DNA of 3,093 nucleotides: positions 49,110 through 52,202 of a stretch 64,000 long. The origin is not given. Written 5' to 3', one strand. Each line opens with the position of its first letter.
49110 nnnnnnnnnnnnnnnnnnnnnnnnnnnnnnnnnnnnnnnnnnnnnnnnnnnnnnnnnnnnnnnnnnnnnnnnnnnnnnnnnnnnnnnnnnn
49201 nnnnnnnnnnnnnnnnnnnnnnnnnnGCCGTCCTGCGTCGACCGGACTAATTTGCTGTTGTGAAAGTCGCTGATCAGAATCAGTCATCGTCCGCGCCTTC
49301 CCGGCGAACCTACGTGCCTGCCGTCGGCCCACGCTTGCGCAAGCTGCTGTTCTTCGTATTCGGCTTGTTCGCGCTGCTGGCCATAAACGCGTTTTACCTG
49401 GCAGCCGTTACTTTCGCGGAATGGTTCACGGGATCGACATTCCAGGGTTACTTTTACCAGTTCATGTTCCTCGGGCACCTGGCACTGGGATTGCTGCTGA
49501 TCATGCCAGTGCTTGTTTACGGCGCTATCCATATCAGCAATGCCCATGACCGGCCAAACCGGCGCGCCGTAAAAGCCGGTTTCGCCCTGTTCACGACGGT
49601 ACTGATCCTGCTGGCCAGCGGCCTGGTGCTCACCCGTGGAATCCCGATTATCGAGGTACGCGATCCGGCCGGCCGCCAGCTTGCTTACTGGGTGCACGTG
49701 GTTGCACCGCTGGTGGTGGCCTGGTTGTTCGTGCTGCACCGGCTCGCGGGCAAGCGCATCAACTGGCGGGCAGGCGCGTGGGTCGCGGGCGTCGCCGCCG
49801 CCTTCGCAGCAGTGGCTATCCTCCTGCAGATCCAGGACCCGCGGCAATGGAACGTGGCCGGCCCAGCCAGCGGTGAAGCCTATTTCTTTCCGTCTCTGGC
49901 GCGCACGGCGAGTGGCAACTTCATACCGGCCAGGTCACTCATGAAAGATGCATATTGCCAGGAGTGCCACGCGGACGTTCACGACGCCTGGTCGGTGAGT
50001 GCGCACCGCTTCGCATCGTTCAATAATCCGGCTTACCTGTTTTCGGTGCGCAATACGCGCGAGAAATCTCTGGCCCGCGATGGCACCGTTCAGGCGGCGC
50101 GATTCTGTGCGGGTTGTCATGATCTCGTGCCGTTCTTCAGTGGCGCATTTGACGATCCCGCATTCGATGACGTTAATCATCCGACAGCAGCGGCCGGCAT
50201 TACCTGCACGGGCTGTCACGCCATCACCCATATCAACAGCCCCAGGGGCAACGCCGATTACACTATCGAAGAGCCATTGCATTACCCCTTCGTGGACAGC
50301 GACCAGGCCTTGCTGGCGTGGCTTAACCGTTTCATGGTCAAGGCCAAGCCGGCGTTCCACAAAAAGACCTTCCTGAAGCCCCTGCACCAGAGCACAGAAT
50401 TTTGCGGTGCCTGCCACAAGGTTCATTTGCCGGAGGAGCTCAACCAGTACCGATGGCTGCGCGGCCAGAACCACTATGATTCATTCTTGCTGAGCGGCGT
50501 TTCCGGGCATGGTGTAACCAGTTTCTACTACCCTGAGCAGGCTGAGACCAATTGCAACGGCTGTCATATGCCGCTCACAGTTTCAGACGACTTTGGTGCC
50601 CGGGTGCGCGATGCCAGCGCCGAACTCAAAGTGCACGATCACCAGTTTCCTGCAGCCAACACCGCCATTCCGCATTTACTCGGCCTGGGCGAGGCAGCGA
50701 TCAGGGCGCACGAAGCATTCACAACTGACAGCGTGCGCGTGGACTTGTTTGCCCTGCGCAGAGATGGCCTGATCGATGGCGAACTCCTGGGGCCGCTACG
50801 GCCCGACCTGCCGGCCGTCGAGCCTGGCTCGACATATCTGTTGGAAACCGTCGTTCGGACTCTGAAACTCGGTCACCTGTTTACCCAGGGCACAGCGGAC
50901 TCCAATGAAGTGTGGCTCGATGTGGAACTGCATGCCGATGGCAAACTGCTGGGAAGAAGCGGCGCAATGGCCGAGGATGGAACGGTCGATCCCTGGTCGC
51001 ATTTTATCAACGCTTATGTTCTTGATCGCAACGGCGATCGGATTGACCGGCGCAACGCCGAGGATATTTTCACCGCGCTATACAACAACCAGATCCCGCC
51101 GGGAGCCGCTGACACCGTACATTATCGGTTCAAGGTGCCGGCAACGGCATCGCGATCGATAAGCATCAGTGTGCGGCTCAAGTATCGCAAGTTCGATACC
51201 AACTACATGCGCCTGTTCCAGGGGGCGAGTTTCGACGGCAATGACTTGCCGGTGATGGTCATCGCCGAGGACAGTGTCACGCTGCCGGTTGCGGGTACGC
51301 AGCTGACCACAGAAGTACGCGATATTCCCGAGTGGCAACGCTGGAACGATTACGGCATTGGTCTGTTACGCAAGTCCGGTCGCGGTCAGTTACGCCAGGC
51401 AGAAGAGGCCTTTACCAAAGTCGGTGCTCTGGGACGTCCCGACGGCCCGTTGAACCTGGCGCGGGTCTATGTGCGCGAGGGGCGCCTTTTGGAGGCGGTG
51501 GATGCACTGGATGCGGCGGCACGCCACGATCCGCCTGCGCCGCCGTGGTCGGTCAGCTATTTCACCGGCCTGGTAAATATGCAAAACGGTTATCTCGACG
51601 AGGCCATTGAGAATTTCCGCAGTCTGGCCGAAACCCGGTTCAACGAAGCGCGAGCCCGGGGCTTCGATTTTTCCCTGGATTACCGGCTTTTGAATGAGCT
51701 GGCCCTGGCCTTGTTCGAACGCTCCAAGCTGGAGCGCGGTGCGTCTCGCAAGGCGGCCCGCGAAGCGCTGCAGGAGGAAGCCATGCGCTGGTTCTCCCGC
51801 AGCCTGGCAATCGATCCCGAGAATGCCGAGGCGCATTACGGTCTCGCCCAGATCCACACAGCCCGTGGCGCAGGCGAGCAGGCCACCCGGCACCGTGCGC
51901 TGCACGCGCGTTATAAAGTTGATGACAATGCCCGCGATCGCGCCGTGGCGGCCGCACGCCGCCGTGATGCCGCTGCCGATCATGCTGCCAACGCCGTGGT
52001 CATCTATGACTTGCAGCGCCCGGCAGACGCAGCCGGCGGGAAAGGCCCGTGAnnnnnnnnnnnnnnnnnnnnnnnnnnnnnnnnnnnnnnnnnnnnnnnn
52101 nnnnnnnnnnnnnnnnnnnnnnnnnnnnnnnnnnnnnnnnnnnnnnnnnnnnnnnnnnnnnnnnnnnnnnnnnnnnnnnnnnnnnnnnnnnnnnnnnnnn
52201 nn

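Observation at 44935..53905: Translationally coupled operon: amidase-like hydrolase + TPR/FG-GAP lipoprotein + membrane-anchored pentaheme-TPR cytochrome + CRTAC1-type propeller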

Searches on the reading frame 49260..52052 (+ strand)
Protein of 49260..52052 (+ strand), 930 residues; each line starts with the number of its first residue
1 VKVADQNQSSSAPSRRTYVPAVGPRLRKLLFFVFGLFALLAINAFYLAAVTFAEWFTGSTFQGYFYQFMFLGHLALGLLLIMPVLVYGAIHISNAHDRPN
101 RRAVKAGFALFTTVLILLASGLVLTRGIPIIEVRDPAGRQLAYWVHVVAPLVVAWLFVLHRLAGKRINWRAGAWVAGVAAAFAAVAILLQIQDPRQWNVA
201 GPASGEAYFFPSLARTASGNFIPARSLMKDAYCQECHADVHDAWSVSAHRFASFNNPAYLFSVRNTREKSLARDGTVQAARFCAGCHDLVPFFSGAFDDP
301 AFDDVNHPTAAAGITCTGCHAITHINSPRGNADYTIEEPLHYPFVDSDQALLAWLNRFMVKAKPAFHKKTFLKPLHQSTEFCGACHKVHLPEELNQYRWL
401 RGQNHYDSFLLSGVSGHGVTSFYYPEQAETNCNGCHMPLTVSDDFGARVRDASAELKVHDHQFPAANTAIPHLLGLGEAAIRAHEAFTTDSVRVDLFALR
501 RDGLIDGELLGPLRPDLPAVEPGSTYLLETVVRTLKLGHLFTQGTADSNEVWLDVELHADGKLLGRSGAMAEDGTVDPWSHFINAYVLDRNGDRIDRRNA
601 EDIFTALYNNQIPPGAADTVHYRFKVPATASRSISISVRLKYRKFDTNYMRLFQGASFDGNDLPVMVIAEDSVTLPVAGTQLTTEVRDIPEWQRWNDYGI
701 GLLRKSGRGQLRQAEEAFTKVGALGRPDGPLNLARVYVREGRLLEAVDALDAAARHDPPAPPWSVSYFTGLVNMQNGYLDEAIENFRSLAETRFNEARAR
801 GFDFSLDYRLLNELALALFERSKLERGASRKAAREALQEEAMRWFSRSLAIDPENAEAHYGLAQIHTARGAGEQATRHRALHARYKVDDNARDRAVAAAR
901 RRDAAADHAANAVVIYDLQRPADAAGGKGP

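Call 7: search_protein_families(library=pfam, proteins=[window:49260-52052:+], max_evalue=0.01)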
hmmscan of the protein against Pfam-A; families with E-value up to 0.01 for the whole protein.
window:49260-52052:+ (930 aa): 11 families
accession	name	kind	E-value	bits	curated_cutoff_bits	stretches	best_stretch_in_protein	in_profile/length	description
PF14559.12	TPR_19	-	1.9e-09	38.2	25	2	840-876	9-45/68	Tetratricopeptide repeat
PF13414.12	TPR_11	-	5.3e-08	32.9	26.8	1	839-866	11-38/42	TPR repeat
PF07719.23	TPR_2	-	1.2e-05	25.5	27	0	732-758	6-32/34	Tetratricopeptide repeat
PF13435.11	Cytochrome_C554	-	2.3e-05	25.7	20.8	1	233-320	2-83/84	Cytochrome c554 and c-prime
PF13432.12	TPR_16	-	3.8e-05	24.5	32.7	1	731-789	1-57/65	Tetratricopeptide repeat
PF00515.34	TPR_1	-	0.00038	20.6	27.8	0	839-855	18-34/34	Tetratricopeptide repeat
PF14537.11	Cytochrom_c3_2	-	0.0007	20.4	25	0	232-322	8-66/79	Cytochrome c3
PF13428.12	TPR_14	-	0.00076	20.4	23.5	0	732-761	6-35/44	Tetratricopeptide repeat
PF13431.12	TPR_17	-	0.00076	20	24.4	0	845-869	2-26/34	Tetratricopeptide repeat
PF13181.12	TPR_8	-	0.0059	17.1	25.7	0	732-755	6-29/34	Tetratricopeptide repeat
PF14522.11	Cytochrome_C7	-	0.0064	16.7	24.8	0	229-320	12-66/67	Cytochrome c7 and related cytochrome c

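Call 8: search_protein_families(library=ncbifam, proteins=[window:49260-52052:+], max_evalue=0.01)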
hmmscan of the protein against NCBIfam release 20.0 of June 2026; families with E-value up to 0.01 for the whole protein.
window:49260-52052:+ (930 aa): 6 families
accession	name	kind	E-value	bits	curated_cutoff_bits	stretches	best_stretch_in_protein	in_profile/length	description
NF040959.1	MamA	equivalog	4.4e-06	26.3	200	0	708-815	84-192/204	magnetosome protein MamA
TIGR02521.1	type_IV_pilW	equivalog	2.8e-05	23.8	154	0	836-883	149-196/234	type IV pilus biogenesis/stability protein PilW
TIGR02917.1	PEP_TPR_lipo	equivalog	3.5e-05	21.9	312.2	0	709-795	207-293/899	XrtA/PEP-CTERM system TPR-repeat protein PrsT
TIGR04510.1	mod_pep_cyc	subfamily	0.0058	15.2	400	0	830-906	406-482/814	putative peptide modification system cyclase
TIGR03508.1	decahem_SO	subfamily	0.007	15.9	192.2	1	229-322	69-152/258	DmsE family decaheme c-type cytochrome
NF040886.1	cyt_C_like_Sec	equivalog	0.0075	14.9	250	0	232-287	47-111/423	multiheme c-type cytochrome (seleno)protein ExtKL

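Call 16: find_homologous_proteins(query=window:49260-52049:+, max_evalue=0.00001)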
Query window:49260-52049:+ (930 aa): 6554 proteins with E <= 0.00001 among 8000 candidates; the best 120 are listed.
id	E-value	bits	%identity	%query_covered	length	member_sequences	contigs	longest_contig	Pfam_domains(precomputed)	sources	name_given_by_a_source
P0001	0.0e+0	2150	100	100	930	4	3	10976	PF14559.13,PF13435.12,PF13414.13,PF07719.24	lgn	-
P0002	0.0e+0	1756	80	100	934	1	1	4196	PF14559.13,PF13431.13,PF13414.13,PF21033.5,PF07719.24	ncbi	-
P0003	0.0e+0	1531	71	97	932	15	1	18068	PF14559.13,PF13431.13,PF13435.12,PF13414.13,PF00515.35,PF13424.13,PF21033.5,PF13428.13,PF13181.13,PF07719.24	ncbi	-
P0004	0.0e+0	1530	70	98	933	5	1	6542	PF14559.13,PF13431.13,PF13435.12,PF13414.13,PF00515.35,PF21033.5,PF13432.13,PF13181.13,PF07719.24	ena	-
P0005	0.0e+0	1508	70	98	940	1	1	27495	PF13431.13,PF13435.12,PF13414.13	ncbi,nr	ncbi:MAG TPA: tetratricopeptide repeat protein [Gammaproteobacteria bacterium]|nr:tetratricopeptide 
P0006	0.0e+0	1503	69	99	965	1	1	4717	PF14559.13,PF13435.12,PF07719.24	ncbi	-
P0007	0.0e+0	1502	70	99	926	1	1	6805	PF14559.13,PF02259.30,PF13431.13,PF13435.12,PF13414.13,PF00515.35,PF21033.5,PF13432.13,PF13428.13,PF13181.13,PF07719.24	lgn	-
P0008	0.0e+0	1501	70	97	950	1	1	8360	PF14559.13,PF13435.12,PF13414.13,PF13432.13,PF07719.24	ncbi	ncbi:MAG: multiheme c-type cytochrome [Gammaproteobacteria bacterium]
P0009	0.0e+0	1500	69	98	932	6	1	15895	PF13431.13,PF23914.2,PF13414.13,PF13176.13,PF13428.13,PF14559.13,PF13435.12,PF00515.35,PF12895.14,PF21033.5,PF13432.13,PF13181.13,PF07719.24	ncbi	-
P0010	0.0e+0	1499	69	97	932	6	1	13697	PF14559.13,PF13431.13,PF13435.12,PF13414.13,PF00515.35,PF21033.5,PF13432.13,PF13428.13,PF13181.13,PF07719.24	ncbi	-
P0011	0.0e+0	1498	69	96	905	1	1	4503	PF14559.13,PF13431.13,PF13435.12,PF13414.13,PF00515.35,PF13432.13,PF13181.13,PF07719.24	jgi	-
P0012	0.0e+0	1497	70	98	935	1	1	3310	PF14559.13,PF13431.13,PF13414.13,PF00515.35,PF13176.13,PF13432.13,PF07719.24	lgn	-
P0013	0.0e+0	1495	70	98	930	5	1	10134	PF14559.13,PF13414.13,PF00515.35,PF13432.13,PF07719.24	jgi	jgi:tetratricopeptide (TPR) repeat protein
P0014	0.0e+0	1491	70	97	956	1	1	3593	PF14559.13,PF13435.12,PF13432.13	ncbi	-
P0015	0.0e+0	1490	69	98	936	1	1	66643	PF14559.13,PF13414.13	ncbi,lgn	-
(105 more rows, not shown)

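Call 18: find_related_loci(query=window:49260-52049:+, collection=genome_contigs, flank=10000)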
Query window:49260-52049:+ (930 aa) in genome_contigs; peptide patterns used: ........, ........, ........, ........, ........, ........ (x = any residue, [..] = any of these).
599 stretches matched a pattern (row limit reached: there are more); 595 encode a relative of the query (tblastn E <= 1e-3); the best 80 are kept; 80 distinct loci.
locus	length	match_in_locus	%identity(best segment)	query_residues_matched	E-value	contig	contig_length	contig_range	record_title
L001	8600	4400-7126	66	15-922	0e+0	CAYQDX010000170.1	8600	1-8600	MAG TPA_asm: uncultured Ectothiorhodospiraceae bacterium isolate SRP214966_co3_379 genome assembly, contig: NODE_14387_l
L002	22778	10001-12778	66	1-922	0e+0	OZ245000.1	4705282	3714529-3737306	MAG: Candidatus Rariloculaceae bacterium isolate 04f5adf3-adc5-4b11-a252-46a7a8cc0e04 genome assembly, chromosome: 1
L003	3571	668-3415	68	9-922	0e+0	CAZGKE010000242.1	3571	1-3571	MAG TPA_asm: uncultured Gammaproteobacteria bacterium isolate SRP072547_co1_403 genome assembly, contig: NODE_64120_leng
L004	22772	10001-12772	65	4-926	0e+0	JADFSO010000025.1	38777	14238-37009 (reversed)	MAG: Proteobacteria bacterium isolate B92T3L11 B92T3L11_NODE668, whole genome shotgun sequence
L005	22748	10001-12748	66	15-920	0e+0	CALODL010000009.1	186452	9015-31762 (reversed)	MAG: uncultured Planctomycetota bacterium isolate LOGT_bin.0161 genome assembly, contig: contig_46568, whole genome shot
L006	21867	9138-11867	65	15-924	0e+0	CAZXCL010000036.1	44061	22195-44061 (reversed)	MAG TPA_asm: uncultured Gammaproteobacteria bacterium isolate SRP268394_co1_214 genome assembly, contig: NODE_1354_lengt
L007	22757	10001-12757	63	7-921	0e+0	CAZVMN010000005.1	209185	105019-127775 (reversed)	MAG TPA_asm: uncultured Oceanococcus sp. isolate binchicken_co237_92 genome assembly, contig: NODE_55_length_209185_cov_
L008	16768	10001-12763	64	13-920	0e+0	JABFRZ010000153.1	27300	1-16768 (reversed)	MAG: Planctomycetota bacterium isolate S-RSF-IL-06 seq_337, whole genome shotgun sequence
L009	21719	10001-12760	70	5-919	0e+0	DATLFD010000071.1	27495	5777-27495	MAG TPA_asm: Gammaproteobacteria bacterium isolate SMAG_U14393 k141_1696811, whole genome shotgun sequence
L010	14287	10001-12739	62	15-920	0e+0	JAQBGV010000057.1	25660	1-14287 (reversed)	MAG: Planctomycetota bacterium isolate MAG_451_bin-10 451_bin-10_ctg-057, whole genome shotgun sequence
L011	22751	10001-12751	65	9-920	0e+0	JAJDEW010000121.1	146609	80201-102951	MAG: Planctomycetota bacterium isolate OFTM43 OFTM43_120, whole genome shotgun sequence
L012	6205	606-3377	64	18-928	0e+0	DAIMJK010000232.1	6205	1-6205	MAG TPA_asm: Lysobacterales bacterium isolate CTOTU7381 NODE_19932_length_6205_cov_4.556585, whole genome shotgun sequen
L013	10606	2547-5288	67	5-918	0e+0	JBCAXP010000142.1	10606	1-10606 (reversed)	MAG: Pseudomonadota bacterium isolate J06555_7 NODE_142_length_10606_cov_4.715927, whole genome shotgun sequence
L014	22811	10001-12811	63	6-921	0e+0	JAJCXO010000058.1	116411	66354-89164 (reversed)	MAG: Acidobacteriota bacterium isolate OFTM223 OFTM223_57, whole genome shotgun sequence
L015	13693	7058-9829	63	9-922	0e+0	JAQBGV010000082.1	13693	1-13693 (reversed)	MAG: Planctomycetota bacterium isolate MAG_451_bin-10 451_bin-10_ctg-082, whole genome shotgun sequence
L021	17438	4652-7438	61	1-922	0e+0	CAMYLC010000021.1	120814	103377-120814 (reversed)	MAG: Thermoanaerobaculia bacterium isolate FCS_M_Acidobacteriota_05 genome assembly, contig: scaffold_127, whole genome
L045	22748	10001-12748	62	22-928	0e+0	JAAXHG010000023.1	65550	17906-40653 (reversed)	MAG: Vicinamibacteraceae bacterium isolate Plut_88883 unfiltered_Plut_88883_genomic_contig_205619, whole genome shotgun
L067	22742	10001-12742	55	10-922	0e+0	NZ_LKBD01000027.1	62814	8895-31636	Pseudoalteromonas sp. P1-9 AN214_contig000027, whole genome shotgun sequence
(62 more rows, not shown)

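Call 28: search_protein_representatives(protein=window:49260-52049:+)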
Query: 930 residues. Proteins with E-value up to 0.001 (for the whole library): 3527; up to 1e-10: 2182; up to 1e-30: 788. The best 150 are listed.
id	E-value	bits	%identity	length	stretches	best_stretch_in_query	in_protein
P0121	0.0e+00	1099.2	55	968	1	11-922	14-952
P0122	0.0e+00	1032.9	55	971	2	16-690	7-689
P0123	1.1e-287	973.2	52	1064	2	9-866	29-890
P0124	5.2e-277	938.0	51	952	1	22-918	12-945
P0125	1.5e-276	936.4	60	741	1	9-706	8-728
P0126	1.7e-276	936.2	52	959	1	14-922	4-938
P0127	8.7e-275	930.6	52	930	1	37-926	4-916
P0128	2.7e-263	892.5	47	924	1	13-919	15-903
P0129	6.0e-261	884.8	48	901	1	24-920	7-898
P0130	2.0e-255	866.5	50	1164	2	16-870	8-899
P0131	5.0e-255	865.2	50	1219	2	15-875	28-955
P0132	7.2e-251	851.4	48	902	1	26-919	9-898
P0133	1.7e-241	820.4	45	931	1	21-921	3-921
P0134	3.6e-240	816.0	45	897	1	23-923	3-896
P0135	4.2e-240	815.8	48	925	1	13-918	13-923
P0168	4.8e-134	464.9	34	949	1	14-921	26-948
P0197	6.7e-107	375.0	32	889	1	38-891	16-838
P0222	4.7e-97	342.4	33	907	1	33-923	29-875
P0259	3.8e-86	306.4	32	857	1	69-886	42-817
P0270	1.6e-81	291.0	33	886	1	79-926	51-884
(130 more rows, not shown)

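Call 30: search_solved_structures(query=A1, max_evalue=1)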
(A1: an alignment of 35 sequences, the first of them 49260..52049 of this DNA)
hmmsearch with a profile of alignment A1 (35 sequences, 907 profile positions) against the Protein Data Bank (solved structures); distinct sequences matched with E-value up to 1: 289 (the best 60 are shown).
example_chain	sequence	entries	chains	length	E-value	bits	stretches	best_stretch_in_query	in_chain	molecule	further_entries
9qhb_A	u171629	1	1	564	2.6e-65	224.3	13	712-856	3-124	Engineered tetratricopeptide repeat protein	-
8bu0_A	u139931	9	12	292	2.8e-36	128.2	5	712-859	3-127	Consensus tetratricopeptide repeat protein | Crystal structure of an 8-repeat consensus TPR superhelix with Zinc. | Monomer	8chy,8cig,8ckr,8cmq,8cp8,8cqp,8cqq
9qhc_A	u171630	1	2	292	7.4e-34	120.2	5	712-859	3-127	Engineered tetratricopeptide repeat protein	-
7obi_A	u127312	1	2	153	3.2e-21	78.4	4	798-859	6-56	CTPR-rv4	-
7yeh_B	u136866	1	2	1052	3.3e-20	75.1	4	695-872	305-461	UDP-N-acetylglucosamine--peptide N-acetylglucosaminyltransferase 110 kDa subunit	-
7yea_A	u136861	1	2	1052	8.4e-20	73.7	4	697-868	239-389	UDP-N-acetylglucosamine--peptide N-acetylglucosaminyltransferase 110 kDa subunit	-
7ntf_A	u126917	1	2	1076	1.2e-19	73.2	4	697-872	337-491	Isoform 1 of UDP-N-acetylglucosamine--peptide N-acetylglucosaminyltransferase 110 kDa subu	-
8ch0_A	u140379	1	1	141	6.8e-18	67.4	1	712-868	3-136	Consensus tetratricopeptide repeat protein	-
2fo7_A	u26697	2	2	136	9.7e-18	66.9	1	715-868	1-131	SYNTHETIC CONSENSUS TPR PROTEIN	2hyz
9eh1_Q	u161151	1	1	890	1.4e-17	66.4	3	694-855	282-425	RNA polymerase-associated protein CTR9 homolog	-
6eou_A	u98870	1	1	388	7.9e-17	63.9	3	697-870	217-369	UDP-N-acetylglucosamine--peptide N-acetylglucosaminyltransferase 110 kDa subunit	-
7oop_S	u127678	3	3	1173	9.3e-17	63.7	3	694-855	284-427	RNA polymerase-associated protein CTR9 homolog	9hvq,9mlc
1w3b_A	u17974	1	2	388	9.5e-17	63.6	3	696-869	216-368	UDP-N-ACETYLGLUCOSAMINE--PEPTIDE N-ACETYLGLUCOSAMINYLTRANSFERASE 110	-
6ted_Q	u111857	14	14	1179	1.1e-16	63.4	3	694-855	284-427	RNA polymerase-associated protein CTR9 homolog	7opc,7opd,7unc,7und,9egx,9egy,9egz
1na0_A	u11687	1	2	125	1.2e-16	63.3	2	819-886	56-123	designed protein CTPR3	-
5ze8_A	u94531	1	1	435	6.4e-10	41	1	220-327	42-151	cytochrome c552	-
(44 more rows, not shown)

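Call 41: search_protein_families(library=pfam, proteins=[L067:1803-3557:+, L067:3846-4529:+, L067:4536-6893:+, L067:6820-8127:+, L067:8135-8818:-, L067:8822-9964:+, L067:14651-17941:-, L067:17932-19455:-, L067:19479-21191:-, L067:21200-22348:-], max_evalue=0.0001)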
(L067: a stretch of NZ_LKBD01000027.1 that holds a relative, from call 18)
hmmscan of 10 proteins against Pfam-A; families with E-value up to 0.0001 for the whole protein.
L067:1803-3557:+ (584 aa): 4 families
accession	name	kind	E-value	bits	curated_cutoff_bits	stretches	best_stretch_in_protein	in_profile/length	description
PF13175.12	AAA_15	-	5.2e-20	72.8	32.1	1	241-332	286-374/374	AAA ATPase domain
PF13304.12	AAA_21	-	1.3e-19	71.9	27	1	39-333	1-304/304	AAA domain, putative AbiEii toxin, Type IV TA system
PF02463.25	SMC_N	-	3.3e-09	36.9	40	1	17-58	3-46/220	RecF/RecN/SMC N terminal domain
PF13476.12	AAA_23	-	5.8e-07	30.8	27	1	30-60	12-42/201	AAA domain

L067:3846-4529:+ (227 aa): 0 families

L067:4536-6893:+ (785 aa): 4 families
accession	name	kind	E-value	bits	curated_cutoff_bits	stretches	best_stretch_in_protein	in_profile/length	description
PF00563.25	EAL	-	3.2e-74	249.7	31.3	1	524-758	2-236/236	EAL domain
PF00990.26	GGDEF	-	4.8e-16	59.4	23.8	1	356-503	1-159/161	Diguanylate cyclase, GGDEF domain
PF14827.12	dCache_3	-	1.1e-09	38.6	25.7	1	43-209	3-166/239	Double sensory domain of two-component sensor kinase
PF00672.30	HAMP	-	1.6e-08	35.2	25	1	296-345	2-51/53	HAMP domain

L067:6820-8127:+ (435 aa): 0 families

L067:8135-8818:- (227 aa): 1 family
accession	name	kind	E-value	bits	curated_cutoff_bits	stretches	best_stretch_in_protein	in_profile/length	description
PF02517.21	Rce1-like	-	1.6e-12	47.9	22.4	1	115-205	2-90/93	Type II CAAX prenyl endopeptidase Rce1-like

L067:8822-9964:+ (380 aa): 1 family
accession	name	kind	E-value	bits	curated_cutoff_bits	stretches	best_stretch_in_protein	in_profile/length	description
PF00795.27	CN_hydrolase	-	4.6e-39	134.7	23.2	1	55-323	2-253/256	Carbon-nitrogen hydrolase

L067:14651-17941:- (1096 aa): 9 families
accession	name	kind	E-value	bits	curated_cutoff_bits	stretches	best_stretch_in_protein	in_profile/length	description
PF13517.12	FG-GAP_3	-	7.1e-19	68.6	26.9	2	362-424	1-60/61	FG-GAP-like repeat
PF13432.12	TPR_16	-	3.9e-07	30.8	32.7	1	91-132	11-52/65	Tetratricopeptide repeat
PF13371.12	TPR_9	-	9.4e-07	29.2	35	1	91-144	9-62/73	Tetratricopeptide repeat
PF13414.12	TPR_11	-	2.3e-06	27.6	26.8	0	155-183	4-32/42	TPR repeat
PF12569.14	NatA_aux_su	-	6.9e-06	25.7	33.3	0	142-211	189-258/515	N-terminal acetyltransferase A, auxiliary subunit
PF07593.17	UnbV_ASPIC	-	1.3e-05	25.4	23.4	1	613-674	1-62/68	ASPIC and UnbV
PF01839.29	FG-GAP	-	1.7e-05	25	22.1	0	307-320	4-17/37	FG-GAP repeat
PF07719.23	TPR_2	-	5e-05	23.5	27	0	145-176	1-32/34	Tetratricopeptide repeat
PF00515.34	TPR_1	-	6.9e-05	22.9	27.8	0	146-176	2-32/34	Tetratricopeptide repeat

L067:17932-19455:- (507 aa): 17 families
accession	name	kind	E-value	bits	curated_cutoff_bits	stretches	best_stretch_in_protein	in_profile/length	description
PF13181.12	TPR_8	-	4.2e-33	111.1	25.7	1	275-308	1-34/34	Tetratricopeptide repeat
PF07719.23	TPR_2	-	1.2e-32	109.7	27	0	161-191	3-33/34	Tetratricopeptide repeat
PF14559.12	TPR_19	-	4.3e-29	101.1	25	1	252-300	2-50/68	Tetratricopeptide repeat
PF00515.34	TPR_1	-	7.1e-27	92.5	27.8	1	162-191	4-33/34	Tetratricopeptide repeat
PF13432.12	TPR_16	-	2.4e-25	89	32.7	2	245-308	1-64/65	Tetratricopeptide repeat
PF13414.12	TPR_11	-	2.5e-25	88.3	26.8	2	285-320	4-39/42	TPR repeat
PF13428.12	TPR_14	-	1e-23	81.8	23.5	0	278-318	4-44/44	Tetratricopeptide repeat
PF13431.12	TPR_17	-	2.2e-19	68.5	24.4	0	298-327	2-31/34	Tetratricopeptide repeat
PF13424.12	TPR_12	-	5.8e-18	65.3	30.1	0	59-121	12-75/77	Tetratricopeptide repeat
PF13174.12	TPR_6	-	2.5e-15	56.4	26.3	0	92-119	1-28/33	Tetratricopeptide repeat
PF12895.13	ANAPC3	-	4.5e-14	52.9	27.2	1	245-300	27-81/82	Anaphase-promoting complex, cyclosome, subunit 3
PF23914.1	TPR_CcmH_CycH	-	9.6e-13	48.7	42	1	247-342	56-154/158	Cytochrome c-type biogenesis protein H TPR domain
PF13176.12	TPR_7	-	9.4e-12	44.5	27.9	0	162-188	2-30/36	Tetratricopeptide repeat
PF24575.1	TPR_Slam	-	6.9e-10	39.7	35.2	0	243-296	49-102/104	Surface lipoprotein assembly modifier, N-terminal TPR repeats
PF25068.1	ARM_TT21_4th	-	3.9e-08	34.1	30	1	252-311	10-68/153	Tetratricopeptide repeat protein 21 forth ARM domain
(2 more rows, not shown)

L067:19479-21191:- (570 aa): 3 families
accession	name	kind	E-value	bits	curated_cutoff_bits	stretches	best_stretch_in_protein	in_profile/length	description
PF13517.12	FG-GAP_3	-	8.9e-45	151.6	26.9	5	144-205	1-61/61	FG-GAP-like repeat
PF01839.29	FG-GAP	-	2.9e-22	78.5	22.1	2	137-171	2-33/37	FG-GAP repeat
PF07593.17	UnbV_ASPIC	-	5.1e-11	42.7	23.4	1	500-565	2-66/68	ASPIC and UnbV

L067:21200-22348:- (382 aa): 1 family
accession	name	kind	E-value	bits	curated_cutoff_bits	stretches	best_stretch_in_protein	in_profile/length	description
PF02350.25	Epimerase_2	-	1.3e-77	261.4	30.6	1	25-367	3-347/347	UDP-N-acetylglucosamine 2-epimerase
